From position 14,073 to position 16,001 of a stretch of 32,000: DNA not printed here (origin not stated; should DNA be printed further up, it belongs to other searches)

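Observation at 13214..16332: SRPBCC - long UbiD - UbiX - CopC-like operon: UbiD/UbiX with accessory genes not known from characterised systems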

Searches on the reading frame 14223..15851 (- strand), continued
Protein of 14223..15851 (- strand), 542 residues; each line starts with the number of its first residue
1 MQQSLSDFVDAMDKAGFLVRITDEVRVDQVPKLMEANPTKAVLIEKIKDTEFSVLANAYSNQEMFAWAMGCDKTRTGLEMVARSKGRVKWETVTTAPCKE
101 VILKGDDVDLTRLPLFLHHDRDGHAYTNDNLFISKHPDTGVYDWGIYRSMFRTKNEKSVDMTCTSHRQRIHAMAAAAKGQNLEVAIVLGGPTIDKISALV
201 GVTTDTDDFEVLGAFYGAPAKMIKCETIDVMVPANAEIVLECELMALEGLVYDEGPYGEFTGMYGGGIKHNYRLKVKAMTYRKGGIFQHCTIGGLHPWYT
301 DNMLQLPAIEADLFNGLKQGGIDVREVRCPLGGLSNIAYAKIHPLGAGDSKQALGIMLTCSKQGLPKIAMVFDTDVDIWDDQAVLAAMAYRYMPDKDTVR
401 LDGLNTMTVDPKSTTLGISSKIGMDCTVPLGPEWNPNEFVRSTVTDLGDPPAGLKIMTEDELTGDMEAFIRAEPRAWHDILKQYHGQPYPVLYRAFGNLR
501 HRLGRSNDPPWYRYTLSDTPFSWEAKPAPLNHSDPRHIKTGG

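Call 63: fold_search(model_id=the predicted structure, library=pdb)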
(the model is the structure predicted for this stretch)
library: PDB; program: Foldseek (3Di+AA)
matches with E <= 10: 464; with E <= 0.001: 109
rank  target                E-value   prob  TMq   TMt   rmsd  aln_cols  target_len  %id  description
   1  6h6x_B                2.2e-32  1.00  0.66  0.83   4.6       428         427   24  Structure of an evolved dimeric form of the UbiD-class enzyme HmfF from Pelotomaculum thermopropionicum in complex wit (released 2019-02-27)
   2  6h6v_A                5.6e-32  1.00  0.66  0.80   7.4       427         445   24  Structure of the UbiD-class enzyme HmfF from Pelotomaculum thermopropionicum in complex with FMN (released 2019-02-27)
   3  6h6v_D                5.9e-32  1.00  0.66  0.80   7.4       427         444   24  Structure of the UbiD-class enzyme HmfF from Pelotomaculum thermopropionicum in complex with FMN (released 2019-02-27)
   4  6h6x_A                6.6e-32  1.00  0.65  0.82   4.8       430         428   24  Structure of an evolved dimeric form of the UbiD-class enzyme HmfF from Pelotomaculum thermopropionicum in complex wit (released 2019-02-27)
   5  6h6v_F                7.0e-32  1.00  0.66  0.79   7.4       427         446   24  Structure of the UbiD-class enzyme HmfF from Pelotomaculum thermopropionicum in complex with FMN (released 2019-02-27)
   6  7abn_A                4.1e-31  1.00  0.65  0.71   7.2       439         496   22  Structure of the reversible pyrrole-2-carboxylic acid decarboxylase PA0254/HudA (released 2021-04-07)
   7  7abn_H                8.1e-31  1.00  0.65  0.71   8.2       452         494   22  Structure of the reversible pyrrole-2-carboxylic acid decarboxylase PA0254/HudA (released 2021-04-07)
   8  7abo_D                9.1e-31  1.00  0.65  0.70   8.4       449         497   22  Structure of the N318H variant of the reversible pyrrole-2-carboxylic acid decarboxylase PA0254/HudA in complex with F (released 2021-04-07)
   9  7abo_A                1.6e-30  1.00  0.65  0.70   8.2       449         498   22  Structure of the N318H variant of the reversible pyrrole-2-carboxylic acid decarboxylase PA0254/HudA in complex with F (released 2021-04-07)
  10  7ae4_A                1.6e-30  1.00  0.66  0.74  18.2       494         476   25  Structure of Sedimentibacter hydroxybenzoicus vanillic acid decarboxylase (ShVdcCD) in closed form (released 2021-08-25)
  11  7ae4_E                2.5e-30  1.00  0.65  0.74  18.2       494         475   25  Structure of Sedimentibacter hydroxybenzoicus vanillic acid decarboxylase (ShVdcCD) in closed form (released 2021-08-25)
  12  7abo_C                5.6e-30  1.00  0.64  0.70   8.5       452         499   22  Structure of the N318H variant of the reversible pyrrole-2-carboxylic acid decarboxylase PA0254/HudA in complex with F (released 2021-04-07)
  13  7ae5_E                7.9e-30  1.00  0.65  0.74  17.2       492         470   24  Structure of Sedimentibacter hydroxybenzoicus vanillic acid decarboxylase (ShVdcCD) in open form (released 2021-08-25)
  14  7ae5_D                8.9e-30  1.00  0.65  0.74  17.0       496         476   24  Structure of Sedimentibacter hydroxybenzoicus vanillic acid decarboxylase (ShVdcCD) in open form (released 2021-08-25)
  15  7abo_B                1.2e-29  1.00  0.65  0.70   8.4       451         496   22  Structure of the N318H variant of the reversible pyrrole-2-carboxylic acid decarboxylase PA0254/HudA in complex with F (released 2021-04-07)
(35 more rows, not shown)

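Call 70: find_encoding_contigs(protein=P0006, flank=8000, max_places=3)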
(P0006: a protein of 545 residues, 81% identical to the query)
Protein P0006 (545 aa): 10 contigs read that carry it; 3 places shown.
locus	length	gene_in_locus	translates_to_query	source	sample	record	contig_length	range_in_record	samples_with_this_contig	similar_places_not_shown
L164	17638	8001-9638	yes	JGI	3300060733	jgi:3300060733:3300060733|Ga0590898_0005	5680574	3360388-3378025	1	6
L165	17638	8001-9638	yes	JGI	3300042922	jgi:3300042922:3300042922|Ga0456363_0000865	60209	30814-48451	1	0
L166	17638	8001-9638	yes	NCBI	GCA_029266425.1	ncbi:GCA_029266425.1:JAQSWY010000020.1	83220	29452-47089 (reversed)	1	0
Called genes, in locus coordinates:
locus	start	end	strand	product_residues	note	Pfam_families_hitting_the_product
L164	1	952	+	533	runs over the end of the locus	PF02653:BPD_transp_2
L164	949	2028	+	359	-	PF02653:BPD_transp_2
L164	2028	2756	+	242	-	PF02463:SMC_N, PF00005:ABC_tran, PF13304:AAA_21 (weak), PF12399:BCA_ABC_TP_C (faint)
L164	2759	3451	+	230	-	PF00005:ABC_tran, PF13304:AAA_21 (faint)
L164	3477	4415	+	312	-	PF03069:FmdA_AmdA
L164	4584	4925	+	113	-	-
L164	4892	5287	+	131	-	-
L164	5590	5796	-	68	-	-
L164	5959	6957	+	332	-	PF00795:CN_hydrolase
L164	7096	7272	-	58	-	-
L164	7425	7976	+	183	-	-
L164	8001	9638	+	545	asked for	PF01977:UbiD, PF20696:UbiD_C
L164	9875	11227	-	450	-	PF20695:UbiD_N, PF01977:UbiD, PF20696:UbiD_C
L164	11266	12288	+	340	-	PF13515:FUSC_2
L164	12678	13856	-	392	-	PF08327:AHSA1, PF01243:PNPOx_N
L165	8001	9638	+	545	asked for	PF01977:UbiD, PF20696:UbiD_C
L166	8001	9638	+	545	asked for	PF01977:UbiD, PF20696:UbiD_C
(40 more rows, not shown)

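Call 71: find_encoding_contigs(protein=P0025, flank=8000, max_places=2)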
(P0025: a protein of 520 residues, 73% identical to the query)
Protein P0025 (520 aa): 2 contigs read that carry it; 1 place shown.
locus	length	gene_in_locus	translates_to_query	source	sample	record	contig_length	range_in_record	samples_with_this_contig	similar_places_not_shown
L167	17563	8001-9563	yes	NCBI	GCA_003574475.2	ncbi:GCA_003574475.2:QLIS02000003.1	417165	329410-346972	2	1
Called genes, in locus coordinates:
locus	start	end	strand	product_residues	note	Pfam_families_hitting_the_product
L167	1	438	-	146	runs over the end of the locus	PF12092:DUF3568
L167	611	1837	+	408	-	PF00083:Sugar_tr (weak), PF07690:MFS_1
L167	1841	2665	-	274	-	-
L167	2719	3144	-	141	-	PF01475:FUR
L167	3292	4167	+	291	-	PF01297:ZnuA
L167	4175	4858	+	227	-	PF00005:ABC_tran, PF13304:AAA_21 (weak)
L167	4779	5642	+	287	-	PF00950:ABC-3, PF01032:FecCD (weak)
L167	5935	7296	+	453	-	PF20695:UbiD_N, PF01977:UbiD, PF20696:UbiD_C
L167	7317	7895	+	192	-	PF02441:Flavoprotein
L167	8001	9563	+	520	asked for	PF20695:UbiD_N (weak), PF01977:UbiD, PF20696:UbiD_C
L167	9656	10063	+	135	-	PF08327:AHSA1 (faint)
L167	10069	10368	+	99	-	-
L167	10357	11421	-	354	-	PF01266:DAO (faint), PF01494:FAD_binding_3, PF07992:Pyr_redox_2 (faint), PF13450:NAD_binding_8 (weak), PF01494:FAD_binding_3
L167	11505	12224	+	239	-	PF00106:adh_short, PF01370:Epimerase (weak), PF08659:KR, PF13561:adh_short_C2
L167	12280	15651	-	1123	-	PF08379:Bact_transglu_N, PF01841:Transglut_core, PF09899:DUF2126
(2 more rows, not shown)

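Call 72: find_encoding_contigs(protein=P0118, flank=8000, max_places=2)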
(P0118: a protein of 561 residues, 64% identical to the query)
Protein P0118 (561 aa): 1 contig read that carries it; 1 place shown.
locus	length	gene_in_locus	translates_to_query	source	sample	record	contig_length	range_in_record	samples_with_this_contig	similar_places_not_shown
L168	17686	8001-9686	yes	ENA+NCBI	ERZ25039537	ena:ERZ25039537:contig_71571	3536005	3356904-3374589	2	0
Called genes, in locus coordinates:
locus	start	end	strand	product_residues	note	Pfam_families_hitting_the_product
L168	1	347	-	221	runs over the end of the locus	PF13511:DUF4124 (weak), PF01464:SLT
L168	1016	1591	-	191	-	PF11937:DUF3455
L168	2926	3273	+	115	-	PF05973:Gp49 (weak)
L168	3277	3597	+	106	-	PF21716:dnstrm_HI1420, PF01381:HTH_3 (weak)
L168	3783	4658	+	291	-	PF13495:Phage_int_SAM_4, PF00589:Phage_integrase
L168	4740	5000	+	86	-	PF14319:Zn_Tnp_IS91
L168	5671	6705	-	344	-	PF13515:FUSC_2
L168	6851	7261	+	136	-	PF08327:AHSA1 (weak)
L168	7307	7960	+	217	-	PF02441:Flavoprotein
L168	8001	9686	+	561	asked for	PF20695:UbiD_N (weak), PF01977:UbiD, PF20696:UbiD_C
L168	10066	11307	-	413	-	PF13356:Arm-DNA-bind_3, PF22022:Phage_int_M, PF00589:Phage_integrase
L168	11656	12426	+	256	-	PF09955:DUF2189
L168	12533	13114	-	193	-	PF03551:PadR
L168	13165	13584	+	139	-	-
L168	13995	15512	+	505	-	PF00083:Sugar_tr, PF07690:MFS_1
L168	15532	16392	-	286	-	PF00231:ATP-synt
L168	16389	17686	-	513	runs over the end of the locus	PF02874:ATP-synt_ab_N, PF00006:ATP-synt_ab, PF00306:ATP-synt_ab_C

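Call 73: find_encoding_contigs(protein=P0113, flank=7000, max_places=1)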
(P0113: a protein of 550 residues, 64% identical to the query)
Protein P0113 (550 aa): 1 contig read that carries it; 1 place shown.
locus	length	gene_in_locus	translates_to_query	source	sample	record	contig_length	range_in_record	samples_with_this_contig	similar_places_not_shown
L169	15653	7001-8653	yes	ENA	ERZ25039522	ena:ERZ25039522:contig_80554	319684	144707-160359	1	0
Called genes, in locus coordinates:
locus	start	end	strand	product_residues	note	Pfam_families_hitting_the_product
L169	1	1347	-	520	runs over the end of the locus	PF00890:FAD_binding_2, PF07992:Pyr_redox_2 (faint), PF02910:Succ_DH_flav_C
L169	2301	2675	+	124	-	PF24621:DHQS_C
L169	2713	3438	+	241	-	PF20862:DUF6843 (weak)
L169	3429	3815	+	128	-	PF01209:Ubie_methyltran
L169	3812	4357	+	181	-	PF08241:Methyltransf_11, PF01209:Ubie_methyltran, PF08242:Methyltransf_12 (weak), PF13649:Methyltransf_25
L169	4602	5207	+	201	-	-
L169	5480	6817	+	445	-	PF07690:MFS_1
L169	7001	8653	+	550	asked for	PF20695:UbiD_N, PF01977:UbiD, PF20696:UbiD_C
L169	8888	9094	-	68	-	-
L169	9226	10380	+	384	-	PF01545:Cation_efflux, PF16916:ZT_dimer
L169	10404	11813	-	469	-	PF11918:Peptidase_S41_N, PF03572:Peptidase_S41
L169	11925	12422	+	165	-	PF13404:HTH_AsnC-type, PF13412:HTH_24, PF01037:AsnC_trans_reg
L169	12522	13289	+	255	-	PF03793:PASTA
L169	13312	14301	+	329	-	PF00067:p450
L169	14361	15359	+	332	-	-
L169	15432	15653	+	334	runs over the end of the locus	PF12146:Hydrolase_4, PF00561:Abhydrolase_1, PF03096:Ndr (faint), PF12697:Abhydrolase_6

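Call 74: find_encoding_contigs(protein=P0081, flank=7000, max_places=1)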
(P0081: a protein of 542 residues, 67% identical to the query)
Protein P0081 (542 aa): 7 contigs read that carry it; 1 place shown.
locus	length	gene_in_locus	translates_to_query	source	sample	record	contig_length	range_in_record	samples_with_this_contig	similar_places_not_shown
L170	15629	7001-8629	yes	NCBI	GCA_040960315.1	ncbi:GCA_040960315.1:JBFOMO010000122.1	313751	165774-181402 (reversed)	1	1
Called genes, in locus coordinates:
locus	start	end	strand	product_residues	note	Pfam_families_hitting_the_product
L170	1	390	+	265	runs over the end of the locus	PF14378:PAP2_3 (weak), PF01569:PAP2, PF14360:PAP2_C (weak)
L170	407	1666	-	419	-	PF05977:MFS_3, PF07690:MFS_1, PF12832:MFS_1_like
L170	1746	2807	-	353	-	PF00149:Metallophos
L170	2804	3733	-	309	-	PF03372:Exo_endo_phos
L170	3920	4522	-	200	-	PF00072:Response_reg, PF00196:GerE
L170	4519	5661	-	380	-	PF07730:HisKA_3, PF02518:HATPase_c (weak)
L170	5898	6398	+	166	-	PF01243:PNPOx_N (weak)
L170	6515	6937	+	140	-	PF10604:Polyketide_cyc2, PF08327:AHSA1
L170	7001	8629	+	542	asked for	PF20695:UbiD_N (weak), PF01977:UbiD, PF20696:UbiD_C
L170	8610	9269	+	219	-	PF02441:Flavoprotein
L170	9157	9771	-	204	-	PF08002:DUF1697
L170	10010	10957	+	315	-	PF00089:Trypsin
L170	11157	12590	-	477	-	PF00722:Glyco_hydro_16, PF26113:GH16_XgeA (weak)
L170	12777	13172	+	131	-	PF10006:DUF2249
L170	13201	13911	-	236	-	PF12840:HTH_20 (weak), PF09339:HTH_IclR (weak)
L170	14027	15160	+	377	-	-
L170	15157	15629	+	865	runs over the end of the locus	PF13473:Cupredoxin_1, PF07731:Cu-oxidase_2 (faint), PF07732:Cu-oxidase_3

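Call 75: find_encoding_contigs(protein=P0047, flank=7000, max_places=1)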
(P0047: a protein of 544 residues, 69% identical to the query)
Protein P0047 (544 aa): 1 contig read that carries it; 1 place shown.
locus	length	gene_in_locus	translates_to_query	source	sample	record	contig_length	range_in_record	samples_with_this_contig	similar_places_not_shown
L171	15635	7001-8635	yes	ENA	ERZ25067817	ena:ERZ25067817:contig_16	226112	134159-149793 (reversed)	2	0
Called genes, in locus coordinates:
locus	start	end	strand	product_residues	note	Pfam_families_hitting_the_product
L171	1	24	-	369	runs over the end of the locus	PF04450:BSP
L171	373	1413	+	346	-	PF07690:MFS_1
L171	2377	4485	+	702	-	PF00069:Pkinase, PF07714:PK_Tyr_Ser-Thr, PF01636:APH (faint), PF03109:ABC1 (weak), PF13433:Peripla_BP_5, PF13458:Peripla_BP_6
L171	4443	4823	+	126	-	PF13433:Peripla_BP_5, PF13458:Peripla_BP_6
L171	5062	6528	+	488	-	PF20695:UbiD_N, PF01977:UbiD, PF20696:UbiD_C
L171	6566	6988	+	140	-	PF10604:Polyketide_cyc2, PF08327:AHSA1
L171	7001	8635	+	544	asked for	PF20695:UbiD_N (weak), PF01977:UbiD, PF20696:UbiD_C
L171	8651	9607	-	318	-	PF03992:ABM (faint), PF27539:Y2318_C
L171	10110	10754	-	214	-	PF13358:DDE_3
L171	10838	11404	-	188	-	PF13518:HTH_28 (weak)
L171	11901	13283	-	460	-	PF07607:DUF1570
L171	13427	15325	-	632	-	PF02518:HATPase_c (weak), PF13589:HATPase_c_3, PF00183:HSP90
